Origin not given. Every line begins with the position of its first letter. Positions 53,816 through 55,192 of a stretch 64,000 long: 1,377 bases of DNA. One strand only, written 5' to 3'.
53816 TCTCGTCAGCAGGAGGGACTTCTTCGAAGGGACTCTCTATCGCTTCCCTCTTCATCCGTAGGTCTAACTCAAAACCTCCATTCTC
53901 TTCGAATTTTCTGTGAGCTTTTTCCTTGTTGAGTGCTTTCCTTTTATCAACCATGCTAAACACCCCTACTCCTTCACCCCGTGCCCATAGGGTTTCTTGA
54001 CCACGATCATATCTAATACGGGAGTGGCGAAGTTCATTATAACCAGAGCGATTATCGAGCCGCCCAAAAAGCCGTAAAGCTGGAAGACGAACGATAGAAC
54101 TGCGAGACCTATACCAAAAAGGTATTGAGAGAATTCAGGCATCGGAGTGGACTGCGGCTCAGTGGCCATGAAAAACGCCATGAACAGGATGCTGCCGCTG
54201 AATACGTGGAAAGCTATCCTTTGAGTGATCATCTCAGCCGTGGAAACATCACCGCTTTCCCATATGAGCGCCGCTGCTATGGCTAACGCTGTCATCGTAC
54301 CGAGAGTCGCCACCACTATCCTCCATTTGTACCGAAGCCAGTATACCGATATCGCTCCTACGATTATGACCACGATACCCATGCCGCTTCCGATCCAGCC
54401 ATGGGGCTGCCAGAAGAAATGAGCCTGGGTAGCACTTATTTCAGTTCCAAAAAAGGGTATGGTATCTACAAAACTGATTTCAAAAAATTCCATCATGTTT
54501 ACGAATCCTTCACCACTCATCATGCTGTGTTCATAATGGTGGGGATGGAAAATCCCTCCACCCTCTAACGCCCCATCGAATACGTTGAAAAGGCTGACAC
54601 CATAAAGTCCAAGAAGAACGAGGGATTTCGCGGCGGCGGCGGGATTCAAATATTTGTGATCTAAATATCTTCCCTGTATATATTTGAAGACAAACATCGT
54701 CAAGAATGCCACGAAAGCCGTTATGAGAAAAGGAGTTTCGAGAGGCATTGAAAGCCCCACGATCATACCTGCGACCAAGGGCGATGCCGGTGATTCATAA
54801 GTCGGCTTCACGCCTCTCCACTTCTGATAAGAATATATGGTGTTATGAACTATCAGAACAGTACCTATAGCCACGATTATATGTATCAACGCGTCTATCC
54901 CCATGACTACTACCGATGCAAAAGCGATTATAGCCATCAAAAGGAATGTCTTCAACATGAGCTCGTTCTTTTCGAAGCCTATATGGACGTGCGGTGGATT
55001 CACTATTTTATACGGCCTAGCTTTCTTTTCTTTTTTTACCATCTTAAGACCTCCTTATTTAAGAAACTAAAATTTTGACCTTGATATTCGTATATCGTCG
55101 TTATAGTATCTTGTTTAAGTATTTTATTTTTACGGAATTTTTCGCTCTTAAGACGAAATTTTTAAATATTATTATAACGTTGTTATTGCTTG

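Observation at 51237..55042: Minimal RnfD-RnfC-RnfC cluster without RnfG/E/A/B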

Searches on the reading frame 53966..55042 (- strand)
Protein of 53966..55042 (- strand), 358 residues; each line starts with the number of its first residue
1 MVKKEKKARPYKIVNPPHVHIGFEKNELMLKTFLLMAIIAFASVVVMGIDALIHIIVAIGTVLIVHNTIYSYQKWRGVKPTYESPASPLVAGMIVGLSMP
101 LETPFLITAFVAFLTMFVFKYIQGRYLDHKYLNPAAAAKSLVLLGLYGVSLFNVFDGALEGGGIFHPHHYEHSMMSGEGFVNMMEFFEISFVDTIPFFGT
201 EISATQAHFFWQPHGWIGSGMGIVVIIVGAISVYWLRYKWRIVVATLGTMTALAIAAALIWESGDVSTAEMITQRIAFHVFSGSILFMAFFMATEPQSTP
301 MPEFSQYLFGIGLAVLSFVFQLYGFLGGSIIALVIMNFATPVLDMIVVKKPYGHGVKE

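Call 3: search_protein_families(library=pfam, proteins=[window:53966-55042:-], max_evalue=0.01)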
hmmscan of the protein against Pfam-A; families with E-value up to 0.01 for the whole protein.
window:53966-55042:- (358 aa): 1 family
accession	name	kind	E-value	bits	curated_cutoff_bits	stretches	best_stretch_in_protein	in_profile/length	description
PF03116.20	NQR2_RnfD_RnfE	-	1.5e-35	123.5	27.7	1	15-353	4-296/296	NQR2, RnfD, RnfE family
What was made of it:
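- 53966..55042 (-): RnfD/NqrB-like polytopic membrane protein (358 aa, 0 Cys, 13 His). Family-conserved features: N-terminal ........, NPA 133-135, FHPHH 165-169, [S/T]-x-E-G-F 176-180, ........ 211-218, KWRI 239-242, RxAFH 275-279, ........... 290-300. PF03116 at 123.5 bits (call 3).
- Checked: The D-like protein (358 aa) matches PF03116 NQR2_RnfD_RnfE over its full length (123.5 bits, E 1.5e-35) (call 3).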

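Call 4: search_protein_families(library=ncbifam, proteins=[window:53966-55042:-], max_evalue=0.01)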
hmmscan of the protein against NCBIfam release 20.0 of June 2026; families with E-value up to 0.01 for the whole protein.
window:53966-55042:- (358 aa): 6 families
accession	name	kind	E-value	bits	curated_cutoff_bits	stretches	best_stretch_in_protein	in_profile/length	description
TIGR01946.1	rnfD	subfamily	8.6e-21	74.6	207.05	1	17-354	2-327/327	RnfABCDGE type electron transport complex subunit D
NF002011.0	PRK00816.1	equivalog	1.3e-17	63.9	415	2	224-355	225-350/352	electron transport complex subunit RsxD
NF041838.1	rnfD_Methano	equivalog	1.5e-14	54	400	2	221-350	164-283/285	Rnf electron transport complex subunit RnfD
NF003756.0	PRK05349.1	equivalog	7.3e-12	44.9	414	1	39-350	108-395/406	NADH:ubiquinone reductase (Na(+)-transporting) subunit B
TIGR01937.1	nqrB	equivalog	9.5e-09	34.6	349.9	1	36-350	105-408/413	NADH:ubiquinone reductase (Na(+)-transporting) subunit B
NF002181.0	PRK01024.1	equivalog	0.00015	20.6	792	1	199-350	340-497/503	Na(+)-transporting NADH-quinone reductase subunit B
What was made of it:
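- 53966..55042 (-): TIGR01946 at 74.6 bits against a cutoff of 207 (call 4).
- On Rnf complex (RnfABCDGE ferredoxin:NAD+ oxidoreductase): Only the broad Pfam PF03116 threshold is passed (calls 3, 4).
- D scores 74.6 bits against the 207-bit TIGR01946 cutoff (call 4).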

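Call 7: find_encoding_contigs(protein=window:53966-55042:-, flank=10000, max_places=6)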
Protein window:53966-55042:- (358 aa): 2 contigs read that carry it; 2 places shown.
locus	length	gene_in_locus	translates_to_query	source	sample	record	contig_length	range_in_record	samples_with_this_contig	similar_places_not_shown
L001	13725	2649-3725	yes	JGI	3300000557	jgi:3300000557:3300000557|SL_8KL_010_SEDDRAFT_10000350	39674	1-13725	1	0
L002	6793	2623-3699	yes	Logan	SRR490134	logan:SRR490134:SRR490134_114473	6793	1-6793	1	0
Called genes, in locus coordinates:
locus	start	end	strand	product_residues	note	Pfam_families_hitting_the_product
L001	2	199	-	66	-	?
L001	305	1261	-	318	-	PF01061:ABC2_membrane (weak), PF12679:ABC2_membrane_2, PF12730:ABC2_membrane_4 (weak), PF10920:DUF2705 (weak)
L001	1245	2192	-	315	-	PF00005:ABC_tran, PF13304:AAA_21 (weak), PF13732:DrrA1-3_C (faint)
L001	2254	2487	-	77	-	-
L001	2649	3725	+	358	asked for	PF03116:NQR2_RnfD_RnfE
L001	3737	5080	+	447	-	PF13375:RnfC_N, PF01512:Complex1_51K, PF13484:Fer4_16 (faint), PF13183:Fer4_8 (weak), PF13237:Fer4_10 (weak), PF14697:Fer4_21 (weak), PF12838:Fer4_7, PF13534:Fer4_17 (weak), +3 more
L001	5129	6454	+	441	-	PF13375:RnfC_N, PF01512:Complex1_51K, PF00037:Fer4 (faint), PF12838:Fer4_7, PF13183:Fer4_8 (weak), PF13187:Fer4_9 (weak), PF13237:Fer4_10, PF14697:Fer4_21 (weak), +2 more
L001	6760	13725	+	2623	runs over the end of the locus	PF00082:Peptidase_S8, PF20773:InhA-like_MAM, PF19077:Big_13 (weak), PF13360:PQQ_2, PF13570:Beta-prop_ACSF4, PF13570:Beta-prop_ACSF4 (weak), PF13360:PQQ_2, PF09136:Glucodextran_B, +10 more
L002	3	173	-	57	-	?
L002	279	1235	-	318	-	PF01061:ABC2_membrane (weak), PF12679:ABC2_membrane_2, PF12730:ABC2_membrane_4 (weak), PF10920:DUF2705 (weak)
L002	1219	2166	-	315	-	PF00005:ABC_tran, PF13304:AAA_21 (weak), PF13732:DrrA1-3_C (faint)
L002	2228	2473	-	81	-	-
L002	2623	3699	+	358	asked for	PF03116:NQR2_RnfD_RnfE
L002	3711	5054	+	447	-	PF13375:RnfC_N, PF01512:Complex1_51K, PF13484:Fer4_16 (faint), PF13183:Fer4_8 (weak), PF13237:Fer4_10 (weak), PF14697:Fer4_21 (weak), PF12838:Fer4_7, PF13534:Fer4_17 (weak), +3 more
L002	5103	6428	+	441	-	PF13375:RnfC_N, PF01512:Complex1_51K, PF00037:Fer4 (faint), PF12838:Fer4_7, PF13183:Fer4_8 (weak), PF13187:Fer4_9 (weak), PF13237:Fer4_10, PF14697:Fer4_21 (weak), +2 more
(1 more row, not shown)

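Call 8: find_homologous_proteins(query=window:53966-55042:-, max_evalue=0.001)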
Query window:53966-55042:- (358 aa): 112 proteins with E <= 0.001 among 8000 candidates.
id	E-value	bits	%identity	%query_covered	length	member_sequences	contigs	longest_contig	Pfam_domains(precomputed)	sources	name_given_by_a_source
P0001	1.6e-232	789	100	100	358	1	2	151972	PF03116.21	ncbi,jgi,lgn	-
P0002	1.1e-208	710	89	100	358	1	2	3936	PF03116.21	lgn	-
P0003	5.3e-190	649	78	100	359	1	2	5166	PF03116.21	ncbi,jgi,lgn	-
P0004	8.3e-187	638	79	99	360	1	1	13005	PF03116.21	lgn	-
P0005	4.4e-184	630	78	99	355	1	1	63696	PF03116.21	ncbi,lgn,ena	-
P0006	8.6e-180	615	77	99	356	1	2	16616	PF03116.21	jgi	-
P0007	3.4e-173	594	74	99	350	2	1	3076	PF03116.21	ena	-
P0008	5.9e-144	498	65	99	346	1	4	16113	PF03116.21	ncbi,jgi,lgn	-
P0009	2.4e-140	486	63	99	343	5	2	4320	PF03116.21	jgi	-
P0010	1.3e-139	483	62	98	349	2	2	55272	PF03116.21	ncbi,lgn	-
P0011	8.0e-135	468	60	100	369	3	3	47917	PF03116.21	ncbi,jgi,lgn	-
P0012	6.5e-128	445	59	99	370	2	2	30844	PF03116.21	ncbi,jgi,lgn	-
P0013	5.2e-126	439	59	99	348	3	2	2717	PF03116.21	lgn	-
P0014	4.9e-124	432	59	98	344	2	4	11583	PF03116.21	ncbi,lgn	-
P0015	2.9e-122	426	57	100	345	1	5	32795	PF03116.21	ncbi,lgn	-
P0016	3.4e-121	423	59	97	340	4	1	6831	PF03116.21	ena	-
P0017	1.3e-120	421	59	98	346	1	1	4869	PF03116.21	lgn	-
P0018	2.6e-120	420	57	99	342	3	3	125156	PF03116.21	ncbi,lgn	ncbi:MAG: RnfABCDGE type electron transport complex subunit D [Thermoplasmata archaeon]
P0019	3.4e-120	419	56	97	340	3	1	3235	PF03116.21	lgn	-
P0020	4.6e-120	419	57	99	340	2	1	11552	PF03116.21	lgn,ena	-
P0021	6.0e-120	419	57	96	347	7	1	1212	PF03116.21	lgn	-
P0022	7.2e-119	415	56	100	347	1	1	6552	PF03116.21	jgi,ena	-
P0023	1.1e-118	414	57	98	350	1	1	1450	PF03116.21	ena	-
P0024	1.5e-118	414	57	96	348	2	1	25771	PF03116.21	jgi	jgi:electron transport complex protein RnfD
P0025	4.7e-118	412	57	98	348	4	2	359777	PF03116.21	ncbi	ncbi:MAG: RnfABCDGE type electron transport complex subunit D [Candidatus Thorarchaeota archaeon]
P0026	7.6e-118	412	58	96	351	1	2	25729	PF03116.21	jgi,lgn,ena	-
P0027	1.8e-117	410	56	99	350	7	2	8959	PF03116.21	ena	-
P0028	2.5e-117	410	57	98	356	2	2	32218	PF03116.21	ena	-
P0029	5.0e-117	409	58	96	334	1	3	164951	PF03116.21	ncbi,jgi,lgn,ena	-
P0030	6.2e-117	409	56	100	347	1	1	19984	PF03116.21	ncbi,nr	ncbi:MAG: hypothetical protein EU541_02835 [Promethearchaeota archaeon]|nr:MAG: hypothetical protein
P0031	9.3e-117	408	55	98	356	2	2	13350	PF03116.21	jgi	-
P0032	2.9e-116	406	56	97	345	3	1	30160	PF03116.21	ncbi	ncbi:MAG: RnfABCDGE type electron transport complex subunit D [Thermoplasmatota archaeon]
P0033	6.6e-116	405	55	99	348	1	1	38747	PF03116.21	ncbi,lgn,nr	ncbi:hypothetical protein EU537_10655 [Candidatus Thorarchaeota archaeon]|nr:MAG: hypothetical prote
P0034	1.1e-115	405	54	99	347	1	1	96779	PF03116.21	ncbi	ncbi:MAG: RnfABCDGE type electron transport complex subunit D [Promethearchaeia archaeon]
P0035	3.1e-115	403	57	97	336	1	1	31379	PF03116.21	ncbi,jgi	-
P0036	3.1e-115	403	58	96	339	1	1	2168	PF03116.21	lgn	-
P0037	4.4e-115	403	56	99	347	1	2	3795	PF03116.21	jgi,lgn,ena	-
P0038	5.4e-115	402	57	98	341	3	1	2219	PF03116.21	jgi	-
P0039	7.2e-115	402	55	98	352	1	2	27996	PF03116.21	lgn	-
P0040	1.2e-114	401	53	100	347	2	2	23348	PF03116.21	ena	-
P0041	2.0e-114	400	54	99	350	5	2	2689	PF03116.21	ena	-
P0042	3.2e-114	400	56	98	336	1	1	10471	PF03116.21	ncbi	-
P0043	4.2e-114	399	55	96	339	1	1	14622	PF03116.21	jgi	-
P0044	6.0e-114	399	54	99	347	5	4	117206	PF03116.21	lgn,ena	-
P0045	3.2e-113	396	53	99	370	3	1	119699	PF03116.21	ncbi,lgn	-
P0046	1.0e-112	395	54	98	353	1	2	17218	PF03116.21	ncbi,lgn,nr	ncbi:MAG: membrane protein of unknown function [Promethearchaeota archaeon]|nr:MAG: membrane protein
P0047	1.3e-112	394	53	99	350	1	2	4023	PF03116.21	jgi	jgi:Na+-translocating ferredoxin:NAD+ oxidoreductase RnfD subunit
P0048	7.8e-112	392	53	99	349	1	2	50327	PF03116.21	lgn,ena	-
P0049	1.1e-111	391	54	99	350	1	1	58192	PF03116.21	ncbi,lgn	-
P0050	1.5e-111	391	54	99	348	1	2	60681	PF03116.21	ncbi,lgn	-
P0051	1.6e-111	391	56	99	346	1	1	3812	PF03116.21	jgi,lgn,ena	-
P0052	8.1e-110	385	56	97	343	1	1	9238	PF03116.21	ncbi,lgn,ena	-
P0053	5.4e-109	383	54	96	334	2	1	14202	PF03116.21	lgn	-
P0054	7.7e-109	382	53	99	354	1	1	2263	PF03116.21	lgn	-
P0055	4.3e-108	380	52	99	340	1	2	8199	PF03116.21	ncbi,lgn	ncbi:MAG: RnfABCDGE type electron transport complex subunit D [Promethearchaeia archaeon]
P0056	4.4e-108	380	52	99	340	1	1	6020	PF03116.21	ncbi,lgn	ncbi:MAG: RnfABCDGE type electron transport complex subunit D [Promethearchaeia archaeon]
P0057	3.0e-106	374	54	98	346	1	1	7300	PF03116.21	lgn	-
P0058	7.6e-104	366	52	100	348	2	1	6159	PF03116.21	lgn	-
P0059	7.3e-102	359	56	91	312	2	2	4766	PF03116.21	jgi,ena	-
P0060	2.2e-100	354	55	89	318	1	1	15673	PF03116.21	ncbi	ncbi:MAG: RnfABCDGE type electron transport complex subunit D, partial [Promethearchaeati archaeon]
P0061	7.8e-99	349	55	87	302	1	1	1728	PF03116.21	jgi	jgi:Na+-translocating ferredoxin:NAD+ oxidoreductase RnfD subunit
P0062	1.5e-96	342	54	92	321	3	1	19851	PF03116.21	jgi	jgi:electron transport complex protein RnfD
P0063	2.0e-96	341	49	99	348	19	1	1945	PF03116.21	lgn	-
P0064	2.0e-95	338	49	96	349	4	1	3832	PF03116.21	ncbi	-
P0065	5.0e-92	327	54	84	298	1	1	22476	PF03116.21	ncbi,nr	ncbi:MAG: hypothetical protein GF317_19435, partial [Candidatus Lokiarchaeota archaeon]|nr:hypotheti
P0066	2.0e-91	325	48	99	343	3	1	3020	PF03116.21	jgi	jgi:electron transport complex protein RnfD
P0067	2.4e-91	325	52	89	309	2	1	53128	PF03116.21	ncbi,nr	ncbi:MAG: hypothetical protein GF311_19025 [Candidatus Lokiarchaeota archaeon]|nr:hypothetical prote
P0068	2.0e-85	305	47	99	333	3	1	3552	PF03116.21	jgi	jgi:electron transport complex protein RnfD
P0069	2.2e-85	305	47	99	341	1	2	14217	PF03116.21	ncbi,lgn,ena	-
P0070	1.1e-84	303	47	95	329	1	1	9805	PF03116.21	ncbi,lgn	-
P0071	1.2e-83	299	48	91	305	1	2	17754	PF03116.21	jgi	-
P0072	5.5e-82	294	45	99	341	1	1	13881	PF03116.21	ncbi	-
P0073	3.8e-81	291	61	62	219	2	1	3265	PF03116.21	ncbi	ncbi:MAG: RnfABCDGE type electron transport complex subunit D, partial [Candidatus Natronoplasma sp.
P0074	1.4e-80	289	45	98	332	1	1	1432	PF03116.21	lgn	-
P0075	1.7e-80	289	45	99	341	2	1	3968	PF03116.21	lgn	-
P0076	5.9e-80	287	47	95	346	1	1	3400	PF03116.21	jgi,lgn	-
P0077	7.7e-80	287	44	94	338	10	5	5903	PF03116.21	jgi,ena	-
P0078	4.4e-79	284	45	98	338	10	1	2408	PF03116.21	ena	-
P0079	1.3e-78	283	45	96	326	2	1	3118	PF03116.21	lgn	-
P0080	2.0e-78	282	42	99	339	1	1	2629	PF03116.21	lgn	-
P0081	6.2e-78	280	44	96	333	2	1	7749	PF03116.21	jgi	-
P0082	3.3e-76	275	44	94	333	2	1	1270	PF03116.21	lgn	-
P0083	5.1e-76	274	44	95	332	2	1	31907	PF03116.21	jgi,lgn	-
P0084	5.4e-76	274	47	95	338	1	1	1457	PF03116.21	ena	-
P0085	3.5e-74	268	45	98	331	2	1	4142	PF03116.21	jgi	-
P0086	2.2e-73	265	44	95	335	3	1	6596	PF03116.21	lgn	-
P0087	3.0e-73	265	42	98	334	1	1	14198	PF03116.21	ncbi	-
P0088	3.7e-73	265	46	91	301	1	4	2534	PF03116.21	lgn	-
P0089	1.4e-70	256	42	96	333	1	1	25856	PF03116.21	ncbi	-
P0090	7.6e-69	251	42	95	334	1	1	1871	PF03116.21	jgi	jgi:Na+-translocating ferredoxin:NAD+ oxidoreductase RnfD subunit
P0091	1.4e-68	250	41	100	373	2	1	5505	PF03116.21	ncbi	ncbi:MAG: RnfABCDGE type electron transport complex subunit D, partial [Bacillota bacterium]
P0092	1.6e-64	236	40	100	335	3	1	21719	PF03116.21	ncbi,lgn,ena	-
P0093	3.9e-64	235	40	95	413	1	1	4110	PF03116.21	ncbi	-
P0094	1.1e-63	234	43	95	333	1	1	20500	PF03116.21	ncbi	-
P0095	2.4e-61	226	43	94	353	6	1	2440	PF03116.21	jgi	-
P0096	1.0e-60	224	40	97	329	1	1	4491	PF03116.21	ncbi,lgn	ncbi:MAG: RnfABCDGE type electron transport complex subunit D [Candidatus Bipolaricaulaceae bacteriu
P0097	1.5e-60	223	41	94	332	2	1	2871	PF03116.21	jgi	-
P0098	3.8e-59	219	40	91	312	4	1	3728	PF03116.21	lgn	-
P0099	4.2e-59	218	40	92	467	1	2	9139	PF14697.12,PF12797.13,PF00037.33,PF03116.21,PF12838.13,PF13534.12,PF13237.12,PF13183.12,PF13187.12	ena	-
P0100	7.7e-56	208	40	96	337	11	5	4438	PF03116.21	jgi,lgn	-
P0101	1.8e-55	207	52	56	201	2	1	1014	PF03116.21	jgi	jgi:electron transport complex protein RnfD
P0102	4.6e-51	192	45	73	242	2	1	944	PF03116.21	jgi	-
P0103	7.7e-51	191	38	94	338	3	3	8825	PF03116.21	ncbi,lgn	-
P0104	2.0e-39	154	36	98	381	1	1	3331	PF03116.21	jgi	jgi:electron transport complex protein RnfD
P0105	4.7e-39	153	33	98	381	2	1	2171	PF03116.21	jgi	-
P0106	3.9e-38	150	35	98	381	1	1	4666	PF03116.21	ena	-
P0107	4.4e-38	149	35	98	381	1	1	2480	PF03116.21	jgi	-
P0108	3.2e-34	137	36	95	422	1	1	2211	PF14697.12,PF03116.21,PF12838.13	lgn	-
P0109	1.5e-32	131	34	93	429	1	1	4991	PF14697.12,PF03116.21,PF12838.13,PF13183.12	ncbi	-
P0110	1.6e-29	121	36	91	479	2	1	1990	PF14697.12,PF12797.13,PF12837.13,PF00037.33,PF03116.21,PF13484.12,PF12838.13,PF25160.2,PF13237.12,PF13187.12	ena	-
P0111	6.4e-8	50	25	37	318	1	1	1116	PF03116.21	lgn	-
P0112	1.8e-4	39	27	42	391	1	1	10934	PF03116.21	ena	-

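Call 9: search_solved_structures(query=window:53966-55042:-, max_evalue=0.01, show_alignments=3)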
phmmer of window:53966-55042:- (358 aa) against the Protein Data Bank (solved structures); distinct sequences matched with E-value up to 0.01: 3.
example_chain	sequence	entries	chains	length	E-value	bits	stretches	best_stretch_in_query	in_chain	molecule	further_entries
9eri_D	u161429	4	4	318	7e-12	48.3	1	270-353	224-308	Na(+)-translocating ferredoxin:NAD(+) oxidoreductase complex subunit D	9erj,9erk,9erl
7zc6_D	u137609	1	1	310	2.6e-10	43.1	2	209-353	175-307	RnfD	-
8ahx_D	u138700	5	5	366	1.5e-09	40.6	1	209-357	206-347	Ion-translocating oxidoreductase complex subunit D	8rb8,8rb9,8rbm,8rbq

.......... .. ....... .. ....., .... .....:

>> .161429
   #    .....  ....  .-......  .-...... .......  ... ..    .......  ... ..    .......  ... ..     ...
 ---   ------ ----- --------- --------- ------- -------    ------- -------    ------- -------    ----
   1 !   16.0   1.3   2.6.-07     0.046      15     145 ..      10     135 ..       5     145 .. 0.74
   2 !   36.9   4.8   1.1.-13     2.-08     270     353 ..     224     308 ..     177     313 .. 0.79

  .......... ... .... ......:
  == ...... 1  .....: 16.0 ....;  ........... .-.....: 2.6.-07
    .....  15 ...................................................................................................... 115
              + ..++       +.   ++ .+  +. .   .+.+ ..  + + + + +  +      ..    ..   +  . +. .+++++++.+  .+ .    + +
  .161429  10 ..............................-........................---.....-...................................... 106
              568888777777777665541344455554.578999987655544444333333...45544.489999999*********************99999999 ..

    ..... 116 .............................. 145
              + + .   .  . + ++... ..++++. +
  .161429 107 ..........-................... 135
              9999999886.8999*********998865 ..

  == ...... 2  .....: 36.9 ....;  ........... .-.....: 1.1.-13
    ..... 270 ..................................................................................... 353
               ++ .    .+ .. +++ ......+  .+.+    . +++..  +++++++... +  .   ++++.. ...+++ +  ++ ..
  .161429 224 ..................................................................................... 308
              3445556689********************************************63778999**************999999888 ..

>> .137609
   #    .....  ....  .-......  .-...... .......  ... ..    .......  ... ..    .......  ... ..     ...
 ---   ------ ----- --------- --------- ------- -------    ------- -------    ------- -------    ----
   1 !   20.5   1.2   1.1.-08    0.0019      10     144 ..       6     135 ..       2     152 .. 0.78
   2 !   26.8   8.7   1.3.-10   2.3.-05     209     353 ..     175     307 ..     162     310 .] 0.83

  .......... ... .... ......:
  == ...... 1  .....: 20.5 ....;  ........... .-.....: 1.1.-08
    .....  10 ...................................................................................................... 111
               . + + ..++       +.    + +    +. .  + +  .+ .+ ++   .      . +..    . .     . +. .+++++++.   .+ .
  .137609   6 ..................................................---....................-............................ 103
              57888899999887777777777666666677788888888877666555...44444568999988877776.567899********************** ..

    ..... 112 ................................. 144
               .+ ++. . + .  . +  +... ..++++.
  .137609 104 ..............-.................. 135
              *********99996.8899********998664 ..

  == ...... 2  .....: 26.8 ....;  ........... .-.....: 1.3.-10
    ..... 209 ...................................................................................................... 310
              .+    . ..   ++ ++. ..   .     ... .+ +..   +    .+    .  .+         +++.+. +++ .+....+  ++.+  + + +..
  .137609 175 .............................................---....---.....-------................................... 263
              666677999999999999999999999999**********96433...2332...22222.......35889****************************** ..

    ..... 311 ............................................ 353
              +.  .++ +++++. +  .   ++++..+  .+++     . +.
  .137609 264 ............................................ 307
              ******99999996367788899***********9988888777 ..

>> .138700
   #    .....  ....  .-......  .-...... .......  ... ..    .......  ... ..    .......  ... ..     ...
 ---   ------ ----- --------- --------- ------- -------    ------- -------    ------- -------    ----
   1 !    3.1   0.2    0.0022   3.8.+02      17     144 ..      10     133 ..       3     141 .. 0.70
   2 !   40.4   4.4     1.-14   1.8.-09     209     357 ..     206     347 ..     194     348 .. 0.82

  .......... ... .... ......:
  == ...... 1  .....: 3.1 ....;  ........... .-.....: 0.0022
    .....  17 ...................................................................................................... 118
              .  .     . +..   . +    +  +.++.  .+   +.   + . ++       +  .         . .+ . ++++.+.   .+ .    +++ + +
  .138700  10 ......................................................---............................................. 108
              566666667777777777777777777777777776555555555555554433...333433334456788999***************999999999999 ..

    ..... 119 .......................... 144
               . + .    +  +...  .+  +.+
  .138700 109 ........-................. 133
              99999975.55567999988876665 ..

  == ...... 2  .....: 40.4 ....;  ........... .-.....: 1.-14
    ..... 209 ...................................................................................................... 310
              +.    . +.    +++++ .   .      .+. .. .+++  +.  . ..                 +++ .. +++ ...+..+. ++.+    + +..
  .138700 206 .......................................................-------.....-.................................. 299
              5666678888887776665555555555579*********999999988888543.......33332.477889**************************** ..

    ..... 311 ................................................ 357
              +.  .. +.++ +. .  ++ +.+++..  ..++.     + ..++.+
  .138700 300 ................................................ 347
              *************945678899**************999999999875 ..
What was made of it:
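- Checked: It aligns with A. woodii RnfD FFMATD249 (call 9).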
